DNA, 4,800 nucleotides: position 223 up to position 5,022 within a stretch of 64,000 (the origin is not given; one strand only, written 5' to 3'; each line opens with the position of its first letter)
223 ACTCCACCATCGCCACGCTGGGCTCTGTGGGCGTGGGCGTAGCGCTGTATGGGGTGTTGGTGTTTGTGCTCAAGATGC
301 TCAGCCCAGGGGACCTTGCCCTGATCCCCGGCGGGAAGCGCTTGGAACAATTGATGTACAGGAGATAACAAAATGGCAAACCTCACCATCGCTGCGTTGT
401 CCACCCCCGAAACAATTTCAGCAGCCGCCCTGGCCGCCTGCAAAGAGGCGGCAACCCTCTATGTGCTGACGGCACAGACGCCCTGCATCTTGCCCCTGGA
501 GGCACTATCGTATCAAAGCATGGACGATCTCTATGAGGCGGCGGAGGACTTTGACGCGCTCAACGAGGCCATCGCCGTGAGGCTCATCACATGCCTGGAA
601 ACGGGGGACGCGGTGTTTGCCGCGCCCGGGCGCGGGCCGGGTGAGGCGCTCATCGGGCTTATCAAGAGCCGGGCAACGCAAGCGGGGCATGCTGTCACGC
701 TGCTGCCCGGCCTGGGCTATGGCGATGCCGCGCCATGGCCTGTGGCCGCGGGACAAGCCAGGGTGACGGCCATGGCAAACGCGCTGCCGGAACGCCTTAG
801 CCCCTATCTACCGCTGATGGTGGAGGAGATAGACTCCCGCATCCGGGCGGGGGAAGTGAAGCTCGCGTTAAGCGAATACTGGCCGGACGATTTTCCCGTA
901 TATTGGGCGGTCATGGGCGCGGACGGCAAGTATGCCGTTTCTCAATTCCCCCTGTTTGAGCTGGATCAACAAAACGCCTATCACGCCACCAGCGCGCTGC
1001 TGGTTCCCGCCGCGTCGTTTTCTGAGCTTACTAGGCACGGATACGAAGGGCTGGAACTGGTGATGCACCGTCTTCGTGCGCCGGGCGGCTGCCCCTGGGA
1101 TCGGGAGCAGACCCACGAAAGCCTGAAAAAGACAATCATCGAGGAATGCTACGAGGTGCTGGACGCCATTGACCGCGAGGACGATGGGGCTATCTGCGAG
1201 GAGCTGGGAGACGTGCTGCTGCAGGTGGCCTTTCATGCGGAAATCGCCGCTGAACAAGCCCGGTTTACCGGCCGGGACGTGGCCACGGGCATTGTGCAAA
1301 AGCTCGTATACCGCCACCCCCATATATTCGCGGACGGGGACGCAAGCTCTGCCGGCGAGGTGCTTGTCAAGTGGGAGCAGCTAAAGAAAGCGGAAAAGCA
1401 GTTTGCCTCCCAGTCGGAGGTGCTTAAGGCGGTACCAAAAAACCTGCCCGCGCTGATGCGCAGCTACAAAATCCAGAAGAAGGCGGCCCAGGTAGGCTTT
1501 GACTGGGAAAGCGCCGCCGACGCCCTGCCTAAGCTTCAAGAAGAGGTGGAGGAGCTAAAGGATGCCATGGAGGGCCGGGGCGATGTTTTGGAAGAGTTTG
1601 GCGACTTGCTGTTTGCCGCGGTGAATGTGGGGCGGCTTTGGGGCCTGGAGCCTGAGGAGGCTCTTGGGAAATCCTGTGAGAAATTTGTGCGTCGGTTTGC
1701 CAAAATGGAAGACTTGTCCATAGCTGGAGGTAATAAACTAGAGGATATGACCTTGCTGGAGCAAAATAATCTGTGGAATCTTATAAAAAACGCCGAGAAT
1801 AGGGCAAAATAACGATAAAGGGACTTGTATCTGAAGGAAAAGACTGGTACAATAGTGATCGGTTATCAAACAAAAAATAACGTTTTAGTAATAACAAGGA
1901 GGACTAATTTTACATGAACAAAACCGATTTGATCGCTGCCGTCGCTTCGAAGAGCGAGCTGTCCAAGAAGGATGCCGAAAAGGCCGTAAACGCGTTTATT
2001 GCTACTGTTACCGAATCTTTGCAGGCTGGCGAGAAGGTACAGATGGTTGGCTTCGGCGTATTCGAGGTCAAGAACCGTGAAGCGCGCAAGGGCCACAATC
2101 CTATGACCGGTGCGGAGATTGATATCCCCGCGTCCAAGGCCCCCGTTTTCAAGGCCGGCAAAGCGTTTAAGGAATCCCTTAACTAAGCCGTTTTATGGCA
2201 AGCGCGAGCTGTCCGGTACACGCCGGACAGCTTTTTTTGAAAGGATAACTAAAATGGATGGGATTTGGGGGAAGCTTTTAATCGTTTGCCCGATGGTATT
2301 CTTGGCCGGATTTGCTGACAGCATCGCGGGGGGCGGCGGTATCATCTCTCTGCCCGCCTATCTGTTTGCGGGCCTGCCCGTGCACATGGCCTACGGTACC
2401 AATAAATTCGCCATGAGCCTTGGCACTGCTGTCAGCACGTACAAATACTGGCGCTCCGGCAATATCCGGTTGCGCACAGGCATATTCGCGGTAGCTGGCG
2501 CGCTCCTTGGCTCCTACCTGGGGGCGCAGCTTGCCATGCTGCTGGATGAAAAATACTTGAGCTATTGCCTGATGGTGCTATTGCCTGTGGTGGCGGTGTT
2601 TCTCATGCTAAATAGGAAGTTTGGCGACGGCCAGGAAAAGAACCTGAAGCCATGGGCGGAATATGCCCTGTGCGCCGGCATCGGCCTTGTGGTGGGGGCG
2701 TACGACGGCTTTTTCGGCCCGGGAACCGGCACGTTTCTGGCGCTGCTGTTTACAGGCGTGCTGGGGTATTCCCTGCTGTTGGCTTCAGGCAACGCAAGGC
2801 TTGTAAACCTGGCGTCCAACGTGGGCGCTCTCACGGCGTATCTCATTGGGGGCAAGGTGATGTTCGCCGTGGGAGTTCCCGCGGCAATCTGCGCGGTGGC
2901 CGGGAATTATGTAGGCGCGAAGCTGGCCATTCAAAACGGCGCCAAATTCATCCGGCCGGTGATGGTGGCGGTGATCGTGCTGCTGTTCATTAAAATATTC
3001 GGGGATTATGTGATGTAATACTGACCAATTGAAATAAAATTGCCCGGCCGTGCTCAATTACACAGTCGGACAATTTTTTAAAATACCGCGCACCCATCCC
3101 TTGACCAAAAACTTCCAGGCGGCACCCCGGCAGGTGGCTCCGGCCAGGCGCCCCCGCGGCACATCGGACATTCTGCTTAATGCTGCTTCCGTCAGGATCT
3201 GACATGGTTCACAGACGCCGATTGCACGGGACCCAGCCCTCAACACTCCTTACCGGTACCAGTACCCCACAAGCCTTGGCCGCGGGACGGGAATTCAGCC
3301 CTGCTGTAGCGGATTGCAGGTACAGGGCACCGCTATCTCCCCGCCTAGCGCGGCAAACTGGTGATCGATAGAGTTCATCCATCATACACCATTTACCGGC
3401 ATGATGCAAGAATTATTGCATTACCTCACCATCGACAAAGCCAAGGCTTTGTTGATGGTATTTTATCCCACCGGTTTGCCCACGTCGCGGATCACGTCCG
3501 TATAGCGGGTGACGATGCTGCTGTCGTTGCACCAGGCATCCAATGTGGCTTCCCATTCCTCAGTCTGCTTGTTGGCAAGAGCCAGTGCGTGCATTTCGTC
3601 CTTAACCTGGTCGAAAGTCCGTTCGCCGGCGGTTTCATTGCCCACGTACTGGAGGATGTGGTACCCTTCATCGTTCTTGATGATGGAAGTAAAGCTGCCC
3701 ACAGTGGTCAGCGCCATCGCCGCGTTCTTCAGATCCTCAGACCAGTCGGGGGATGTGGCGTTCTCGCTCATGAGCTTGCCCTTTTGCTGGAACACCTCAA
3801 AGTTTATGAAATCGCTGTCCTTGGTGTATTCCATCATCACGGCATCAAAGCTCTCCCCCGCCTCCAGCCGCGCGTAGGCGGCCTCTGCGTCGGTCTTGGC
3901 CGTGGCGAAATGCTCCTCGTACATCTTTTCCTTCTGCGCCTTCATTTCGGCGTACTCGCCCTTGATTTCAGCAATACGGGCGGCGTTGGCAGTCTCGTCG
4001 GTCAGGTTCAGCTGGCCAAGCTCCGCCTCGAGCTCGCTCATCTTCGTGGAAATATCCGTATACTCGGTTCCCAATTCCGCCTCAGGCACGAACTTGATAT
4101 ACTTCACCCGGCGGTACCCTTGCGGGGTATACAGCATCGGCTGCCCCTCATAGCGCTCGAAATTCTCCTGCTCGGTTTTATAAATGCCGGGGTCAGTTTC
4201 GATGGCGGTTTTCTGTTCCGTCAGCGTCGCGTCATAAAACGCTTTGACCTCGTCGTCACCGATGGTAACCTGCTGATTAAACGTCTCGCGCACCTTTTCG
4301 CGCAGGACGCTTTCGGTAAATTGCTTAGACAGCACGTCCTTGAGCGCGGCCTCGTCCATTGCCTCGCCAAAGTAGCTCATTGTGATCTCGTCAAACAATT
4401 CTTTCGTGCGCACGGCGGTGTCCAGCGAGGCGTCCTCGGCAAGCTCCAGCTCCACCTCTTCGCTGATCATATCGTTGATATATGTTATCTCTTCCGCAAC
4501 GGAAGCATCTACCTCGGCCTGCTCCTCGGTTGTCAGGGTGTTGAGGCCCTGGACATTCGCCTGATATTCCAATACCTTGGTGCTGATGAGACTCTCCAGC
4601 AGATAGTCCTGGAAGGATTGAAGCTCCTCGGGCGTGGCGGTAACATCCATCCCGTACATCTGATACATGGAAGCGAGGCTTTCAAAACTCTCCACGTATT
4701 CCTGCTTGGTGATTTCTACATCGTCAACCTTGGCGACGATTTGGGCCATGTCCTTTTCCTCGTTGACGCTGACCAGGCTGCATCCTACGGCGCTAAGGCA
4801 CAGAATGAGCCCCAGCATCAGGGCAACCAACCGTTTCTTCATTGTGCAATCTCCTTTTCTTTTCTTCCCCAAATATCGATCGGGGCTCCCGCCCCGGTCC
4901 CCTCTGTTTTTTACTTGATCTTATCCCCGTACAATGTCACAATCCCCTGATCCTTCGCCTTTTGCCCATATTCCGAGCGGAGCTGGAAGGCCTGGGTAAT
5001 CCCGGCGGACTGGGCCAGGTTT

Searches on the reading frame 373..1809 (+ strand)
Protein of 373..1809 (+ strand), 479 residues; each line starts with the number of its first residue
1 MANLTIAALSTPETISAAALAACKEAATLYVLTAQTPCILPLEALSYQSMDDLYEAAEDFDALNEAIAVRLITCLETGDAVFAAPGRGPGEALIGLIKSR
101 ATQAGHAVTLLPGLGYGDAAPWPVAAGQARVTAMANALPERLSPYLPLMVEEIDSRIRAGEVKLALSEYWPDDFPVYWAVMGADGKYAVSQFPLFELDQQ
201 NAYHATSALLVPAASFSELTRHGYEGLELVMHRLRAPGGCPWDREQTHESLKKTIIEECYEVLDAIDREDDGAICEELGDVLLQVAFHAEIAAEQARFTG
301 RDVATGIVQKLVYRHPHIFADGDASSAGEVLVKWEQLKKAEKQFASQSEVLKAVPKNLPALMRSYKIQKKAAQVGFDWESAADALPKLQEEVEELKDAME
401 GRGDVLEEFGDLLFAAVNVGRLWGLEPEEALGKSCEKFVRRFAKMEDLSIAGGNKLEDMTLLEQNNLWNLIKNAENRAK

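Call 32: search_protein_families(library=pfam, proteins=[window:373-1809:+], max_evalue=0.001)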
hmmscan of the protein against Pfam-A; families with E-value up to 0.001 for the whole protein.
window:373-1809:+ (479 aa): 2 families
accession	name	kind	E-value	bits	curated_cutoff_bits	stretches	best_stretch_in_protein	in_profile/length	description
PF03819.22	MazG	-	1.7e-35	121.5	22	2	246-319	1-74/74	MazG nucleotide pyrophosphohydrolase domain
PF01503.22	PRA-PH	-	5.8e-08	33.5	21.3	0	366-430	9-78/86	Phosphoribosyl-ATP pyrophosphohydrolase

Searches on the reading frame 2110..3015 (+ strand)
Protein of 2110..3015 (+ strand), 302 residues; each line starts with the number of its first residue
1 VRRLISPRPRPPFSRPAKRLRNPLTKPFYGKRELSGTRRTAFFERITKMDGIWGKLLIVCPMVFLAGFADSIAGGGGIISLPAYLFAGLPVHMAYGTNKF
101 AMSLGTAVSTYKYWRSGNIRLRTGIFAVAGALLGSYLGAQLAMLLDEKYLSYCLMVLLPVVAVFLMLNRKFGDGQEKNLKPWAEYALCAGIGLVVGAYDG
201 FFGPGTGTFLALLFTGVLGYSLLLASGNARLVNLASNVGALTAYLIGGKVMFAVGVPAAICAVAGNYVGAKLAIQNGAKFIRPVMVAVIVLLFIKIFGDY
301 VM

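Call 32: search_protein_families(library=pfam, proteins=[window:2110-3015:+], max_evalue=0.001)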
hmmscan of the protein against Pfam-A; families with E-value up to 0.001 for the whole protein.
window:2110-3015:+ (302 aa): 1 family
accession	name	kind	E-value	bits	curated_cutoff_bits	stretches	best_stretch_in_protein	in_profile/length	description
PF01925.25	TauE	-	4.1e-47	161.3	32.6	1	62-295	4-236/237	Sulfite exporter TauE/SafE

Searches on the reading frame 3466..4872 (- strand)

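Call 67: search_protein_families(library=pfam, proteins=[window:3466-4872:-], max_evalue=0.01)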
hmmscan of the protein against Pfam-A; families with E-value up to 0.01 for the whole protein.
window:3466-4872:- (469 aa): 4 families
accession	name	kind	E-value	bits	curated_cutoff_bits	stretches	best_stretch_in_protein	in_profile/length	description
PF13623.11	SurA_N_2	-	3.5e-09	37.1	28.5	1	15-116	11-114/145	SurA-like N-terminal domain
PF13624.11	SurA_N_3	-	1.3e-08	35.3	27.2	1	15-116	13-112/162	SurA-like N-terminal domain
PF00639.27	Rotamase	-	5.7e-06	27.7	21.7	1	314-408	7-94/97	PPIC-type PPIASE domain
PF13145.12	Rotamase_2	-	7.1e-06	27.3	27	1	313-425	19-121/121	PPIC-type PPIASE domain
